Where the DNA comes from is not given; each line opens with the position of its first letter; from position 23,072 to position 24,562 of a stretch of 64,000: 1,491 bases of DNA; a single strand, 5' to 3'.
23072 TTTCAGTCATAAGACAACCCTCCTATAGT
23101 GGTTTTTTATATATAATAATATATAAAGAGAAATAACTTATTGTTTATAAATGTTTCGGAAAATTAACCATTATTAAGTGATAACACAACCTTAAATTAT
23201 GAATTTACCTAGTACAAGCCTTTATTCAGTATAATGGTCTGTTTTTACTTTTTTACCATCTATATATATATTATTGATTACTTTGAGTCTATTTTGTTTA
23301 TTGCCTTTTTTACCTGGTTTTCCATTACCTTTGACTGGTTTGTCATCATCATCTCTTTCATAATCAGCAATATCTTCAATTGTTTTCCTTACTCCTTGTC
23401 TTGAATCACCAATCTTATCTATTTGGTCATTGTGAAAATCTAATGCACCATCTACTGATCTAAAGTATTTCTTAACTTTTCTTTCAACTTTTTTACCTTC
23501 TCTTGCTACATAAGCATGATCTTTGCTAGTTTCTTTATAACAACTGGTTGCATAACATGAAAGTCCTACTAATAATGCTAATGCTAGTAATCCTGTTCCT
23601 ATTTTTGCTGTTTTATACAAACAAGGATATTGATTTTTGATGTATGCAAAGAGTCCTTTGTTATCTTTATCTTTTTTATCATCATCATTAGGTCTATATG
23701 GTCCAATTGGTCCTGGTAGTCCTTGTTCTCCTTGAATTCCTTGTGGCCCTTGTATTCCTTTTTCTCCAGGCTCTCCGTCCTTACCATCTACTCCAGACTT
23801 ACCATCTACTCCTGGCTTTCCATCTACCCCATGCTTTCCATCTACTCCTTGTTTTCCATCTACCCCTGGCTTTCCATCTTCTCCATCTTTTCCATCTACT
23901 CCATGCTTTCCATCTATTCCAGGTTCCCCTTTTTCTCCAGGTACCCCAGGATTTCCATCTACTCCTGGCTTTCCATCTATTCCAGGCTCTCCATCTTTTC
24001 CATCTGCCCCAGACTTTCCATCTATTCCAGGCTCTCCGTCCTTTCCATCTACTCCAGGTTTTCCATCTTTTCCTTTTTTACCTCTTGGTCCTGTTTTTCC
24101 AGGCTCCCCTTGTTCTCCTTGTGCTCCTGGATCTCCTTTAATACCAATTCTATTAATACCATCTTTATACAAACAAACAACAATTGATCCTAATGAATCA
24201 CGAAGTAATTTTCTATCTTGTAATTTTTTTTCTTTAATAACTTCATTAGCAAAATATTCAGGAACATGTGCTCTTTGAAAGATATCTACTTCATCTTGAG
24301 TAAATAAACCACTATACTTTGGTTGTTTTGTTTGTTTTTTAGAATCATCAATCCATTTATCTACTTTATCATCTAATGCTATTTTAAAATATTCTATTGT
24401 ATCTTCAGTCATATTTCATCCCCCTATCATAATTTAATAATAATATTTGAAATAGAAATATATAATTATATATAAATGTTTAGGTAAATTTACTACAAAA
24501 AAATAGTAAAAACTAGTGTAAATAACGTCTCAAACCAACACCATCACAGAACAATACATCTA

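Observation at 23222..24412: Collagen-like protein with 50 uninterrupted Gly-X-Y triplets in an archaeon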

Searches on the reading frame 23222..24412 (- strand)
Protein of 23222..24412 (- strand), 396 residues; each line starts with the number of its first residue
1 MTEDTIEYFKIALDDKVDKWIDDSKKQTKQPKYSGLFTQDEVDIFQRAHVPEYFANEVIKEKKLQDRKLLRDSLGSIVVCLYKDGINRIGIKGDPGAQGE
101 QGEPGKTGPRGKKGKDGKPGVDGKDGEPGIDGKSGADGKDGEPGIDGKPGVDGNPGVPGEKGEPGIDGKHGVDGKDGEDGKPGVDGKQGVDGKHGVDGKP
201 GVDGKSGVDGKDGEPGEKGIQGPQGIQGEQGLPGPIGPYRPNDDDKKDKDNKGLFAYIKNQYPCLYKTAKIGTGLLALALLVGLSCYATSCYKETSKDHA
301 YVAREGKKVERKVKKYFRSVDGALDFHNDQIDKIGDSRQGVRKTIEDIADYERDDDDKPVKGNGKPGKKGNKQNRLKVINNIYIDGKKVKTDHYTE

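Call 7: search_protein_families(library=pfam, proteins=[window:23222-24412:-], max_evalue=0.01)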
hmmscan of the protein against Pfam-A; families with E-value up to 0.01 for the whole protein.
window:23222-24412:- (396 aa): 1 family
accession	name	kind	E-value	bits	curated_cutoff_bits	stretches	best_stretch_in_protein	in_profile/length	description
PF01391.23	Collagen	-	1.9e-25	88.8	27.2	3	90-147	1-58/60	Collagen triple helix repeat (20 copies)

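Call 10: find_encoding_contigs(protein=window:23222-24412:-, flank=10000, max_places=6)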
Protein window:23222-24412:- (396 aa): no gene with exactly this product is on record in the collection.

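Call 21: search_protein_families(library=ncbifam, proteins=[window:23222-24412:-], max_evalue=0.01)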
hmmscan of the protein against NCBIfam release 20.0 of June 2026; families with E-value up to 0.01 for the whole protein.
window:23222-24412:- (396 aa): 4 families
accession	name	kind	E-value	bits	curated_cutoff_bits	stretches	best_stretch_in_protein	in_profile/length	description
NF038330.1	adhesin_SclA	exception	1.3e-24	87.6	400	1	52-243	76-264/405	LPXTG-anchored collagen-like adhesin Scl1/SclA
NF038329.2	gly_rich_SclB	equivalog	4e-23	82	325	2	92-183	249-340/442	LPXTG-anchored collagen-like adhesin Scl2/SclB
NF046116.1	adhesin_Lcl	equivalog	1.9e-15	56.4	500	1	90-238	63-220/431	collagen-like adhesin Lcl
NF038313.3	HisXaaSer_A4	exception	0.0011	19.8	55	0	161-198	54-91/93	His-Xaa-Ser repeat protein HxsA4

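Call 42: search_protein_families(library=phrogs, proteins=[window:23222-24412:-], max_evalue=0.01)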
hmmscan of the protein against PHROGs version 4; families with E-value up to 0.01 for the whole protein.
window:23222-24412:- (396 aa): 26 families (the best 25 are shown)
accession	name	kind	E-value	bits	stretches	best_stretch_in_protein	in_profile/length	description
phrog_5073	-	tail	1.9e-22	81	2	144-240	261-357/519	tail fiber protein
phrog_6320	-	tail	3.3e-22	80.1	2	128-242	100-216/745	tail fiber protein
phrog_26246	-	tail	1.3e-20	74.9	2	137-253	82-197/329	tail protein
phrog_8745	-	tail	5.4e-19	68.1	2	157-241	1381-1465/1803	tail fiber protein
phrog_26346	-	unknown function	3.3e-18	66.8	2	152-232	192-272/659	-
phrog_1806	-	tail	2.2e-17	64.3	2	128-241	108-213/276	collagen like minor tail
phrog_28263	-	tail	1e-16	60.4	1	86-237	585-736/1400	tail fiber protein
phrog_38766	-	head and packaging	1.4e-14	54.6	2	156-241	76-157/478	virion structural protein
phrog_18350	-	tail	2.3e-14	54.7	1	104-232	78-205/253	tail fiber protein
phrog_366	-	tail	4.8e-14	53.6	2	156-266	312-388/474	tail fiber protein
phrog_33406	-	tail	5.7e-13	49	2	79-182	172-274/651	tail fiber protein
phrog_819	-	tail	3.6e-11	43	2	164-241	477-554/1024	tail protein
phrog_3420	-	unknown function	1e-10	40.9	1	90-236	197-345/929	-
phrog_32123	-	unknown function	5.7e-10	39.1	2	154-237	219-302/532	-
phrog_30509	-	tail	6.7e-10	39.5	1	135-238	3-109/254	collagen like minor tail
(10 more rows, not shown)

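Call 53: search_dna_similar(query=window:23222-24412:-, collection=phages, mode=protein, max_evalue=0.001, max_rows=10)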
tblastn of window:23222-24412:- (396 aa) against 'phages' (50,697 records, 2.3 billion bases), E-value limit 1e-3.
Records with a match: 17; places in all: 21; records where one place covers at least 80% of the query: 0.
Best place of each record, by identity: 60-80% 2; <60% 15.
By first word of the organism name: Escherichia 6; Salmonella 5; Ruminococcus 2; phage 1; Stenotrophomonas 1; uncultured 1; Vibrio 1.
By host as written in the record: Escherichia coli 3; Salmonella enterica subsp. enterica serovar Typhimurium 3; enteropathogenic Escherichia coli 2; - 2; Ruminococcus sp. 2; Escherichia coli PB2 1; Stenotrophomonas maltophilia 1640 1; Salmonella enterica serovar Enteritidis ATCC CVB 1; and 2 more.
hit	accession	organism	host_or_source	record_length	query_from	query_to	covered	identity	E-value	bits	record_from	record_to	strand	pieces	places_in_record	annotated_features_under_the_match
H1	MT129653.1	Escherichia phage MN03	enteropathogenic Escherichia coli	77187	130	177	12%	62.5%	3e-4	49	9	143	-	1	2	none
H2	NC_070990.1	Escherichia phage MN03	enteropathogenic Escherichia coli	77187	130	177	12%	62.5%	3e-4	49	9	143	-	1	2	none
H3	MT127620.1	Escherichia phage PGN6866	Escherichia coli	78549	130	177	12%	59.3%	4e-4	49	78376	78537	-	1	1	none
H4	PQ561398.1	phage Ec3-ASingh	-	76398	130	178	12%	57.7%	6e-4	48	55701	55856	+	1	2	record has no annotation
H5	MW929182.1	Escherichia phage FS2B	Escherichia coli PB2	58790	130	178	12%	57.7%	7e-4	48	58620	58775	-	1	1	hypothetical protein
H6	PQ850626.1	Escherichia phage SkaterBoy_Bas90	Escherichia coli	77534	130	178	12%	57.7%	8e-4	48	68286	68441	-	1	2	tail protein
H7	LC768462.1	Escherichia phage phiEc_1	Escherichia coli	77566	130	177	12%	58.8%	7e-4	48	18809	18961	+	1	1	hypothetical protein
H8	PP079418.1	Stenotrophomonas phage SOVA965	Stenotrophomonas maltophilia 1640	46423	130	177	12%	56.9%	6e-4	48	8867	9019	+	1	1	hypothetical protein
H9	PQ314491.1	Salmonella phage vB_SeEM_UALMA_PCSE1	Salmonella enterica serovar Enteritidis ...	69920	130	177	12%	54.9%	7e-5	51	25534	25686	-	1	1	tail protein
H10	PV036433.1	Ruminococcus phage NatCom_23091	Ruminococcus sp.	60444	130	177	12%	52.9%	2e-5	52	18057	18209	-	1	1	hypothetical protein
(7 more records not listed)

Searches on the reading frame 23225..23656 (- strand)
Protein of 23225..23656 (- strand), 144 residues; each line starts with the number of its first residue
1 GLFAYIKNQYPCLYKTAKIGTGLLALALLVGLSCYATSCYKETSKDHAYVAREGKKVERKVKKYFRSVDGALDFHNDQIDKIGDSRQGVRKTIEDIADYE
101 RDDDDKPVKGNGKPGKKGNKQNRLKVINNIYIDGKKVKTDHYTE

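Call 14: find_homologous_proteins(query=A1, max_evalue=0.001)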
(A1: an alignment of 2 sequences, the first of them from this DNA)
Query A1 (2 sequences): 330 candidates shared short words with the query, none scored E <= 0.001.

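Call 17: find_related_loci(query=A1, collection=genome_contigs, flank=10000)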
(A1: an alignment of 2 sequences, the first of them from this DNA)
Query A1 (144 aa) in genome_contigs; peptide patterns used: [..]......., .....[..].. (x = any residue, [..] = any of these).
62 stretches matched a pattern, but none encodes a relative of the query by tblastn (E <= 1e-3).

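Call 22: search_protein_representatives(alignment_id=A1)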
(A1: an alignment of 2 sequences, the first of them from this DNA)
Query: 2 sequences, 145 profile positions. Proteins with E-value up to 0.001 (for the whole library): 0; up to 1e-10: 0; up to 1e-30: 0. The best 0 are listed.

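Call 31: predict_structure(alignment_id=A1)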
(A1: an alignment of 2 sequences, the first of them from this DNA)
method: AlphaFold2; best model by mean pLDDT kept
length: 144 residues; sequences in the alignment: 2
mean_pLDDT: 59.4   pTM: 0.25
mean pLDDT of the five models: 59.4, 51.1, 49.1, 47.8, 45.9
residues with pLDDT >= 90: 0; 70-90: 43; 50-70: 56; < 50: 45
segments of 3 or more residues with pLDDT < 50: 38-43, 99-128, 140-144
pLDDT, mean of each block of 10 residues (from residue 1): 56 55 60 50 58 78 82 84 75 63 44 36 44 54 39
secondary structure, 60 per line:
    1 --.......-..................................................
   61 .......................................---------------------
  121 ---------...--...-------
elements in order: H3-9 H11-99 E130-132 E135-137

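Call 37: find_related_loci(query=A1, collection=viral_contigs, flank=5000)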
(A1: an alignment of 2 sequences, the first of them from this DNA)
Query A1 (144 aa) in viral_contigs; peptide patterns used: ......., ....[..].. (x = any residue, [..] = any of these).
115 stretches matched a pattern, but none encodes a relative of the query by tblastn (E <= 1e-3).

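Call 38: find_related_loci(query=A1, collection=metagenome_contigs, flank=10000)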
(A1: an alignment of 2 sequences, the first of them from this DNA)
Query A1 (144 aa) in metagenome_contigs; peptide patterns used: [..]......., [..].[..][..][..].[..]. (x = any residue, [..] = any of these).
391 stretches matched a pattern, but none encodes a relative of the query by tblastn (E <= 1e-3).

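Call 48: search_solved_structures(query=A1, max_evalue=10)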
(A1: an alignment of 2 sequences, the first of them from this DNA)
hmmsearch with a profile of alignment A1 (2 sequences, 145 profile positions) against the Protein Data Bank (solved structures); distinct sequences matched with E-value up to 10: 9.
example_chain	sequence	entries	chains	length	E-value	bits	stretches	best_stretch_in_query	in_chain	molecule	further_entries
6l8d_A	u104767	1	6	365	0.7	13.2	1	46-78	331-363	Magnesium-chelatase subunit ChlI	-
3fro_A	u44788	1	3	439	0.78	13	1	1-75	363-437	GlgA glycogen synthase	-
2bis_A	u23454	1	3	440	0.78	13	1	1-75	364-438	GLGA GLYCOGEN SYNTHASE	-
3s84_A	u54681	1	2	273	1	12.6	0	48-106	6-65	Apolipoprotein A-IV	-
3fb4_A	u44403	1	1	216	1.1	12.5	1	39-99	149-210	Adenylate kinase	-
6tt7_K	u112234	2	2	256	1.2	12.4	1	60-107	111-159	ATP synthase subunit b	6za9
5ara_T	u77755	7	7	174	1.3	12.3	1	61-107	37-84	ATP SYNTHASE F(0) COMPLEX SUBUNIT B1, MITOCHONDRIAL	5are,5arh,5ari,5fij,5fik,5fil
2cly_A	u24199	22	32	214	1.3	12.2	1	61-107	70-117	ATP SYNTHASE B CHAIN, MITOCHONDRIAL | ATP synthase F(0) complex subunit B1, mitochondrial | ATP synthase peripheral stalk subunit b, mitochondrial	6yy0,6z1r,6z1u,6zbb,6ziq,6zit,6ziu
9vpb_Ab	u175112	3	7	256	2.3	11.5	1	61-107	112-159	ATP synthase peripheral stalk subunit b, mitochondrial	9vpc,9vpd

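Call 49: search_protein_families(library=pfam, proteins=[window:23225-23656:-], max_evalue=10)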
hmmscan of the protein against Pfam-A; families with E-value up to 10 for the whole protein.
seq(144 aa): 0 families
